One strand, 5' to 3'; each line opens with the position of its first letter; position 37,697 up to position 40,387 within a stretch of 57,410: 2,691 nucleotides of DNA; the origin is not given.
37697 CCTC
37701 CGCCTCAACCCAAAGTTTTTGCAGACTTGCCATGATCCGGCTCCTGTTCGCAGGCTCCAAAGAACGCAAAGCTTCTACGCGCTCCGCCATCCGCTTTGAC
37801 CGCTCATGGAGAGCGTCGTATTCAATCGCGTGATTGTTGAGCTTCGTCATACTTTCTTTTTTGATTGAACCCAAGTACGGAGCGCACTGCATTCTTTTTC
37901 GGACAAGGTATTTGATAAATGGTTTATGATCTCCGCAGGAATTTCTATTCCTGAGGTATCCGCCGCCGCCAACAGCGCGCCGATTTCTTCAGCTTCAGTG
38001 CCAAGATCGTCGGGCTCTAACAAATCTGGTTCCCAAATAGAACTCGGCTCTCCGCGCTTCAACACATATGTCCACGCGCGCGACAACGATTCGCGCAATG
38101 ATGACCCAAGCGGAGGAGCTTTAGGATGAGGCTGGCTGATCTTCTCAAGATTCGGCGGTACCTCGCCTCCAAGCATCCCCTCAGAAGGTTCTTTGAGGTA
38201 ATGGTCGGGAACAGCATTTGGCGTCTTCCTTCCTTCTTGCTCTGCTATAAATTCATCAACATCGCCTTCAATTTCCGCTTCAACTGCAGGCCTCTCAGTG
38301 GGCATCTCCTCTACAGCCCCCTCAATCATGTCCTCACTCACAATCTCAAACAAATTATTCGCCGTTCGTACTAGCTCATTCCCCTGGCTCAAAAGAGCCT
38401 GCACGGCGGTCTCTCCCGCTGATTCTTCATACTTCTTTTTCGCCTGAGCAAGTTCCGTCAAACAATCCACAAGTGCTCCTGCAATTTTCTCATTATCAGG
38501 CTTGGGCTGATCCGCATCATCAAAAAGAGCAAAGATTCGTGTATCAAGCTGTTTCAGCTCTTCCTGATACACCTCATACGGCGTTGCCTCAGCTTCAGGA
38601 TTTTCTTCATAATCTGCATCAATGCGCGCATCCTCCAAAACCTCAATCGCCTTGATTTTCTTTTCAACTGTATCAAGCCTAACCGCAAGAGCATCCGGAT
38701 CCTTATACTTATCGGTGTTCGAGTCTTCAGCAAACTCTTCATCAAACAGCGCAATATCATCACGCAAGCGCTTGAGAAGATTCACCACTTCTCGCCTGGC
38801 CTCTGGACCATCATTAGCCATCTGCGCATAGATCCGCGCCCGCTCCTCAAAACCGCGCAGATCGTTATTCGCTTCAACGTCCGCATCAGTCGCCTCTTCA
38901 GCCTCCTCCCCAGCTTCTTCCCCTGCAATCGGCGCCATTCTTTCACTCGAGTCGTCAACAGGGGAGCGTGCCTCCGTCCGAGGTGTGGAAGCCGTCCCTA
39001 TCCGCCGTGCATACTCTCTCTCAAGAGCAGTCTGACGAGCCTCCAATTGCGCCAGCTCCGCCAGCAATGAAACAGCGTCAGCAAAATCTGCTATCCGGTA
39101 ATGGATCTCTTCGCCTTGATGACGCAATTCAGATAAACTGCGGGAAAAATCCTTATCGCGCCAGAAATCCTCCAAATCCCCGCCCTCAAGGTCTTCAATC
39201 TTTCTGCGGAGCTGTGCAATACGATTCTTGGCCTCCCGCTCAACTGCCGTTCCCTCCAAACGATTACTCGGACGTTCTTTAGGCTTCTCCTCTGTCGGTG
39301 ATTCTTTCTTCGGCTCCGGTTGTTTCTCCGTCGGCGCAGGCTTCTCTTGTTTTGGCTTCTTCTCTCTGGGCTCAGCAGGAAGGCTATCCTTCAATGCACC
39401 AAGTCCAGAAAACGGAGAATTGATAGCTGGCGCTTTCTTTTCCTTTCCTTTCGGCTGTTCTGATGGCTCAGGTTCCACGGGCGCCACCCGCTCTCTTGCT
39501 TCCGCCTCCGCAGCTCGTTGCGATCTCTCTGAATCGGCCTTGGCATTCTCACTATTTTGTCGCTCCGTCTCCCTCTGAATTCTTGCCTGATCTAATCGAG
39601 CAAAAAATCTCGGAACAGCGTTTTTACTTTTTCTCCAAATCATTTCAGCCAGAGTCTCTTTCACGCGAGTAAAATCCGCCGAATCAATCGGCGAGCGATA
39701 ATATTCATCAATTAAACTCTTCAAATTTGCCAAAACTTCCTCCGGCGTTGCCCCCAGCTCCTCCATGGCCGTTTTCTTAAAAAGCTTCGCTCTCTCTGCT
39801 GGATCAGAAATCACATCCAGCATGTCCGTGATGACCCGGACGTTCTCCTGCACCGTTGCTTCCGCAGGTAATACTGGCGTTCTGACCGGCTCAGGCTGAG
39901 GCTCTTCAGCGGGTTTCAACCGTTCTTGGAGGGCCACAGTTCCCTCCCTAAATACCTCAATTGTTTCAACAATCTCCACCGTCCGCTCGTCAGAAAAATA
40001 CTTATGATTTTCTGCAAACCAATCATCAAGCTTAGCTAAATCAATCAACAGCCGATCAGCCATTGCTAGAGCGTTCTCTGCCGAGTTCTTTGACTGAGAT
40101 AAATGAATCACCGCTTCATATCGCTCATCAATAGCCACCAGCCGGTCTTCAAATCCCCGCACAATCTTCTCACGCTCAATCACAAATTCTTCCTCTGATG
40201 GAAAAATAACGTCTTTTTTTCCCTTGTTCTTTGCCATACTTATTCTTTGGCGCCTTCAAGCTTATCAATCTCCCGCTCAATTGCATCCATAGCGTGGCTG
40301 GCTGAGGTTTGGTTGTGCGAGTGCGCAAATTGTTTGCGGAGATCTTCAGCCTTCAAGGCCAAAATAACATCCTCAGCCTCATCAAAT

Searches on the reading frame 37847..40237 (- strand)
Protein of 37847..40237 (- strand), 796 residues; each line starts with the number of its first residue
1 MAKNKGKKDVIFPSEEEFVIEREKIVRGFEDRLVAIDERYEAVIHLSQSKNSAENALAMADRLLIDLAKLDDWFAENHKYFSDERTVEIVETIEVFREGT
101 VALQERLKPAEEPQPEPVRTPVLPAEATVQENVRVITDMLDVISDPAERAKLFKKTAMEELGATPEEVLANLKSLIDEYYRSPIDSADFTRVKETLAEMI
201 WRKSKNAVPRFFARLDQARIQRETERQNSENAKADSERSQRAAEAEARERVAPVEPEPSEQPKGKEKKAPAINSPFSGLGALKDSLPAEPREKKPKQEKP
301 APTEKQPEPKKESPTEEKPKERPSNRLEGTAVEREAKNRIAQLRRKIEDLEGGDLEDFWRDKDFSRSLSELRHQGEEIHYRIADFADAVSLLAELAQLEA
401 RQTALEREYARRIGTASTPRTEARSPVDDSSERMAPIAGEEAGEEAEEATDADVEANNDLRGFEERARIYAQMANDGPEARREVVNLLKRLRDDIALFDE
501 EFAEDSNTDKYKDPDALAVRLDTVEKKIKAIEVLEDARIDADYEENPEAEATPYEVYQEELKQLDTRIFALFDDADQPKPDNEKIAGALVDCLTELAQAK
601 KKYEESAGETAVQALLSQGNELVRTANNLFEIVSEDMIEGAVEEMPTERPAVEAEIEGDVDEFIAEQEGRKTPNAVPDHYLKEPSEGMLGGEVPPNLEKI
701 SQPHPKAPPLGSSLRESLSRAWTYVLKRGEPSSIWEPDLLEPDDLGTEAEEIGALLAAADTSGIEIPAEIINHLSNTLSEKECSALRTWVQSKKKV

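Call 21: find_encoding_contigs(protein=window:37847-40237:-, flank=10000, max_places=1)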
Protein window:37847-40237:- (796 aa): 4 contigs read that carry it; 1 place shown.
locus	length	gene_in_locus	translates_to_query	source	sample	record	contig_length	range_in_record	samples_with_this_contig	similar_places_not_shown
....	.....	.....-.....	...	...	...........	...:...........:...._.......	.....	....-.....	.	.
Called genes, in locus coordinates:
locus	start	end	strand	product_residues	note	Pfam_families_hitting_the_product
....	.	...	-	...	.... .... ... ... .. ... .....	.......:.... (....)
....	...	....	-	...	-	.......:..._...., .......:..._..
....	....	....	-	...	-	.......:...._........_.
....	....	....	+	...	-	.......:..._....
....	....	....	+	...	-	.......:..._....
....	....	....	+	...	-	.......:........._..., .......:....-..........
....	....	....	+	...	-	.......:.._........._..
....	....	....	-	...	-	-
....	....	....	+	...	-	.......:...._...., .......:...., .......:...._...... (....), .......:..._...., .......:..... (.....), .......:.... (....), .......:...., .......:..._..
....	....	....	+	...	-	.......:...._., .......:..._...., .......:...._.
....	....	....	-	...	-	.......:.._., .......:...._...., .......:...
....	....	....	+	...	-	-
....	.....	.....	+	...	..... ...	-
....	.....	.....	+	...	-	-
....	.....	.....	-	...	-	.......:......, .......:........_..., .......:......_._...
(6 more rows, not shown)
